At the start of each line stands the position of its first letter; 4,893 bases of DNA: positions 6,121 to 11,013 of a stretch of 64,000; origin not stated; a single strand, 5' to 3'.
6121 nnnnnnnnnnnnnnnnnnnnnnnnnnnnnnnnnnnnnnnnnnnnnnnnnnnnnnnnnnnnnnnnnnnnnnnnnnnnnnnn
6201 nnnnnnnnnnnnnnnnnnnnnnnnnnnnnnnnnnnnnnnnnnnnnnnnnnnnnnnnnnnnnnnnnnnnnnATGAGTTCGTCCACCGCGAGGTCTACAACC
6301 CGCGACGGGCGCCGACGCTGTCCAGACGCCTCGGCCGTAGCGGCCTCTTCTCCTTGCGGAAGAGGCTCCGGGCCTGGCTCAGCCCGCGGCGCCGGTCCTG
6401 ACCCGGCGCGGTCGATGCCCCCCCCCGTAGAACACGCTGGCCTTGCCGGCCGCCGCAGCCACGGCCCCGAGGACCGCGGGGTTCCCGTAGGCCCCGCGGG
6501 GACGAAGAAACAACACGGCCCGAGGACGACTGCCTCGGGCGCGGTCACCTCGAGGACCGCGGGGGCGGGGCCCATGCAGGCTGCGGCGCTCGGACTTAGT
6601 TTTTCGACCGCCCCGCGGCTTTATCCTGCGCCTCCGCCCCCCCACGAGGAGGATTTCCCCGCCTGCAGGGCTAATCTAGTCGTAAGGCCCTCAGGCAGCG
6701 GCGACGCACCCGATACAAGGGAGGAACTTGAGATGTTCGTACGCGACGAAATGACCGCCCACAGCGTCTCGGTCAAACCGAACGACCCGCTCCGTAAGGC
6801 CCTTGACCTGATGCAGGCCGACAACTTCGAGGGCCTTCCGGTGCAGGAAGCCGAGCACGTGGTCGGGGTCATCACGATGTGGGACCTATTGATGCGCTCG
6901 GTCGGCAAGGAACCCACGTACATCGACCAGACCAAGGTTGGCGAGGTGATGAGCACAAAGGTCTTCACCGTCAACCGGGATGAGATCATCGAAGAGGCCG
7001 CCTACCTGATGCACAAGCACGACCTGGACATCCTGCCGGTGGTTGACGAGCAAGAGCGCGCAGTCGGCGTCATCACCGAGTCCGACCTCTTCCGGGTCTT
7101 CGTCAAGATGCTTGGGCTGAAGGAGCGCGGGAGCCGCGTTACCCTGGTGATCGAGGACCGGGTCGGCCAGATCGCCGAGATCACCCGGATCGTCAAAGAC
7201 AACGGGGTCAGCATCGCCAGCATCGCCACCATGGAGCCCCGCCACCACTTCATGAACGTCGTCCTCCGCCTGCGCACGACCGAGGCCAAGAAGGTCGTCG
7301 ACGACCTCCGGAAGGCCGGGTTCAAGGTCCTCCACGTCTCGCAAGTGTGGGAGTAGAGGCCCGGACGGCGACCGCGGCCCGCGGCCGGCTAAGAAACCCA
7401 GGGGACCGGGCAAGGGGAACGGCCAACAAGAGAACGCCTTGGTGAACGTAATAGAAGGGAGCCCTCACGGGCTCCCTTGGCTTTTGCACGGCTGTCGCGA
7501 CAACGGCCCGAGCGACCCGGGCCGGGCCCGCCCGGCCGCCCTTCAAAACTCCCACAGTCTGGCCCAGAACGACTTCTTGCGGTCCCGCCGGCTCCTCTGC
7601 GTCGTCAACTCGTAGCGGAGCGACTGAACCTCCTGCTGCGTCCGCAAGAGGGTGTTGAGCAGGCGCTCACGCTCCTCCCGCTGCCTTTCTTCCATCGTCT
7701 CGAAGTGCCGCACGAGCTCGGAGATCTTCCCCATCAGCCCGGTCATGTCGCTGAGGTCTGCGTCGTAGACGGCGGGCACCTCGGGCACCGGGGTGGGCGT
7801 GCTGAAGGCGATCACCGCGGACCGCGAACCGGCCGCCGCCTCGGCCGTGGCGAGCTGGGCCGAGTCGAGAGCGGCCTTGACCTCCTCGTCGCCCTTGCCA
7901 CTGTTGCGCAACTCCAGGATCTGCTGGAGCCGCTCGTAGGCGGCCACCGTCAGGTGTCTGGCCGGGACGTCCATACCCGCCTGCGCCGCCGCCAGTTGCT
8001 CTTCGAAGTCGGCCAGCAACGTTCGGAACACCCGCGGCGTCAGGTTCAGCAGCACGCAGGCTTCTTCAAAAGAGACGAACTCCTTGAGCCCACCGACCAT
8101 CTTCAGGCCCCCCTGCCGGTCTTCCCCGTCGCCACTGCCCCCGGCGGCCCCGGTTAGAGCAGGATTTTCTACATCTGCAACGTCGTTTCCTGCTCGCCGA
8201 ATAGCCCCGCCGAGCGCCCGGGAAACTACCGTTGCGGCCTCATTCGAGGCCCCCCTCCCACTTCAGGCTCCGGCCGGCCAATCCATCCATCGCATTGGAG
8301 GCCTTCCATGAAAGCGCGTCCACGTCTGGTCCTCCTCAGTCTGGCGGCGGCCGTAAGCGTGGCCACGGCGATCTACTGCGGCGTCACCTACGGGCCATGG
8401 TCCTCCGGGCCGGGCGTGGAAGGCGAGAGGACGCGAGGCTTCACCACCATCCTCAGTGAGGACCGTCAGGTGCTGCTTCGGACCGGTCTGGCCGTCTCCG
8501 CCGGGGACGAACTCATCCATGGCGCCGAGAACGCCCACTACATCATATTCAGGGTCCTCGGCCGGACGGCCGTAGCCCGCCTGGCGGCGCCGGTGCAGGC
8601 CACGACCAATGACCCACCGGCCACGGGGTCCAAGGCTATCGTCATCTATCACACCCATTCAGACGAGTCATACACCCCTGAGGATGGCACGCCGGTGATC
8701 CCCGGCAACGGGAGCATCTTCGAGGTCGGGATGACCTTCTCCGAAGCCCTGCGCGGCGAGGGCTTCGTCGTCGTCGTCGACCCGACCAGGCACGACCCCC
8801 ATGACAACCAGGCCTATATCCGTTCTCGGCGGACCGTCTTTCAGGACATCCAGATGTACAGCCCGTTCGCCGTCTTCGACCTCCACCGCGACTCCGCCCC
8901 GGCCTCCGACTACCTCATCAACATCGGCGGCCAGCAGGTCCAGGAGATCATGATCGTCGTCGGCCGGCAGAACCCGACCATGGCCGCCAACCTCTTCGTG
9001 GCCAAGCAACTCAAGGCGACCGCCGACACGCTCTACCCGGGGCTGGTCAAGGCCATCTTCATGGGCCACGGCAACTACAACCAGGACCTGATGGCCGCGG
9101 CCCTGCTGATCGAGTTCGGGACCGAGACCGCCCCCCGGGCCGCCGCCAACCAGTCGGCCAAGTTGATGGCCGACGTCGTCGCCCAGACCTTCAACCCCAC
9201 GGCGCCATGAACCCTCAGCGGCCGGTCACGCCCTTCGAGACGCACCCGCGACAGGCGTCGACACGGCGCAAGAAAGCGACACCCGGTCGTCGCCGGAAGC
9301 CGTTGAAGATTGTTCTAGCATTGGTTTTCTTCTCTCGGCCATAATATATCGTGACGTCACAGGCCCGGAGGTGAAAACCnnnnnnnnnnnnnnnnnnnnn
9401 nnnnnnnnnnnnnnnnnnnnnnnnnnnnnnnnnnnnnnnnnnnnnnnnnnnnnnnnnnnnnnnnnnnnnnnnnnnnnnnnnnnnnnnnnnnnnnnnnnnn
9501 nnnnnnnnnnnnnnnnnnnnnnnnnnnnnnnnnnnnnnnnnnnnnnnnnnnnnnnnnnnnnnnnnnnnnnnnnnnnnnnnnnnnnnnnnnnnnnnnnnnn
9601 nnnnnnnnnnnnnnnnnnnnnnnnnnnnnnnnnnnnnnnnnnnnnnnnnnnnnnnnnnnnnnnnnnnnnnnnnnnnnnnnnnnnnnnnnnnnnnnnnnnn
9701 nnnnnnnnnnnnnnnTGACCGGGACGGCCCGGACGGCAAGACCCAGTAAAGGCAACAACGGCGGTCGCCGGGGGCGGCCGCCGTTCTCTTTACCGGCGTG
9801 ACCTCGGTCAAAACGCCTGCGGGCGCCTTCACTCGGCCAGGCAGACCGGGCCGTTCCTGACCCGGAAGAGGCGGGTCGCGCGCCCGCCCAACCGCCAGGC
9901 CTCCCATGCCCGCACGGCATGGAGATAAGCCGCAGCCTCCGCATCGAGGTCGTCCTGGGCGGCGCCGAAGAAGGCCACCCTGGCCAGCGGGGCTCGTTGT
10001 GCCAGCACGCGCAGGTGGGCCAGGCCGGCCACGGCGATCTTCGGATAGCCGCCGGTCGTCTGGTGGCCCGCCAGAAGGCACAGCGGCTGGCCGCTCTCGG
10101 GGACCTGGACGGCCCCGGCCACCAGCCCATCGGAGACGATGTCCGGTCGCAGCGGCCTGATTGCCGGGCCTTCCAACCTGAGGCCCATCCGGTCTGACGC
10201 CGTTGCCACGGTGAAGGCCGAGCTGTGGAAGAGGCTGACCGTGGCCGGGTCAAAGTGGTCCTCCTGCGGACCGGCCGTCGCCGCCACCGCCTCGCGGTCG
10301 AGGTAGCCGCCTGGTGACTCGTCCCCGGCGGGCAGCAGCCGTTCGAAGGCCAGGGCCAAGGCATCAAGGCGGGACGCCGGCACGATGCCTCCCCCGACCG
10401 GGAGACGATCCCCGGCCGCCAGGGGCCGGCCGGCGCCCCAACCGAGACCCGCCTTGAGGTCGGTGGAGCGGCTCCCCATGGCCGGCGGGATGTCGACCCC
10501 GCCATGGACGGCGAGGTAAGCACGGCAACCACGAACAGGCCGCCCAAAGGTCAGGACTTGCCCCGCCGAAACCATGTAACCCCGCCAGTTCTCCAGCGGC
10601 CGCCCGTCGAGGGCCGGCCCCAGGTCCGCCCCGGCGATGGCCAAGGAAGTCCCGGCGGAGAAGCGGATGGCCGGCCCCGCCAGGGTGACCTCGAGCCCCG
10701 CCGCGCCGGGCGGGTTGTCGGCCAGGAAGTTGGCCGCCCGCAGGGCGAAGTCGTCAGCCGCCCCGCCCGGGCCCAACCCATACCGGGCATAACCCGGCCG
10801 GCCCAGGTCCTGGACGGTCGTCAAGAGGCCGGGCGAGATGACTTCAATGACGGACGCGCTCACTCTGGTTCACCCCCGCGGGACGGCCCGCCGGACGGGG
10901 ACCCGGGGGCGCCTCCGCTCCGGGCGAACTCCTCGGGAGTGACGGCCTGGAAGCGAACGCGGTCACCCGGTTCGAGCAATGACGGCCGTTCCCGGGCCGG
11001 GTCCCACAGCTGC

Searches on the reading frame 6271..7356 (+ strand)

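Call 60: search_protein_families(library=pfam, proteins=[window:6271-7356:+], max_evalue=0.0001)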
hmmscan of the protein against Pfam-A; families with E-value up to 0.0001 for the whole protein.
window:6271-7356:+ (361 aa): 3 families
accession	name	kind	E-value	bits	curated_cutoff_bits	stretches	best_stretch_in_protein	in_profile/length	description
PF00571.33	CBS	-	4.2e-26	91.5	24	2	223-278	1-56/57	CBS domain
PF01842.31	ACT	-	3.8e-08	33.4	27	1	290-350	3-65/66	ACT domain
PF22190.2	TTHA0829-like_ACT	-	4.4e-08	33.5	27.4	1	287-356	2-69/70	TTHA0829-like ACT domain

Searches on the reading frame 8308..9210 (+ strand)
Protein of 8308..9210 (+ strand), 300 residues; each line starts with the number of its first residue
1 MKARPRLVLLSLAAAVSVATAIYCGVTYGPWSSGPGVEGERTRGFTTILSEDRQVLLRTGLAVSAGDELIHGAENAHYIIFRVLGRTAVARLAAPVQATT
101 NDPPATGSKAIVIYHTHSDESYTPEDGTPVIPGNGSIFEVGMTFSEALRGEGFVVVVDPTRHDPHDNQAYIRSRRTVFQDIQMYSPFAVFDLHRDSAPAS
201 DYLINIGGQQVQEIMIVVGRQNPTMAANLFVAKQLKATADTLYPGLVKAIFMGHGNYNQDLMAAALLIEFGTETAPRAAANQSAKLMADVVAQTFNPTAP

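Call 59: search_protein_families(library=pfam, proteins=[window:8308-9210:+], max_evalue=0.0001)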
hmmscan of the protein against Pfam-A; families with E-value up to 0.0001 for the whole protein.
window:8308-9210:+ (300 aa): 1 family
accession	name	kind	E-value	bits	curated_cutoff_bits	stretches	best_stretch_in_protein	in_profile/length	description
PF07454.18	SpoIIP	-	1.1e-52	179.7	24.4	1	106-292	78-269/269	Stage II sporulation protein P (SpoIIP)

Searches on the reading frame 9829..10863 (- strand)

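Call 59: search_protein_families(library=pfam, proteins=[window:9829-10863:-], max_evalue=0.0001)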
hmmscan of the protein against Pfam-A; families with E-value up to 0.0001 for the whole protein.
window:9829-10863:- (344 aa): 1 family
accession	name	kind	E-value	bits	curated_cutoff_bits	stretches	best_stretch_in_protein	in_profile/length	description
PF02626.20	CT_A_B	-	2e-79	267.3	25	1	28-298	1-259/261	Carboxyltransferase domain, subdomain A and B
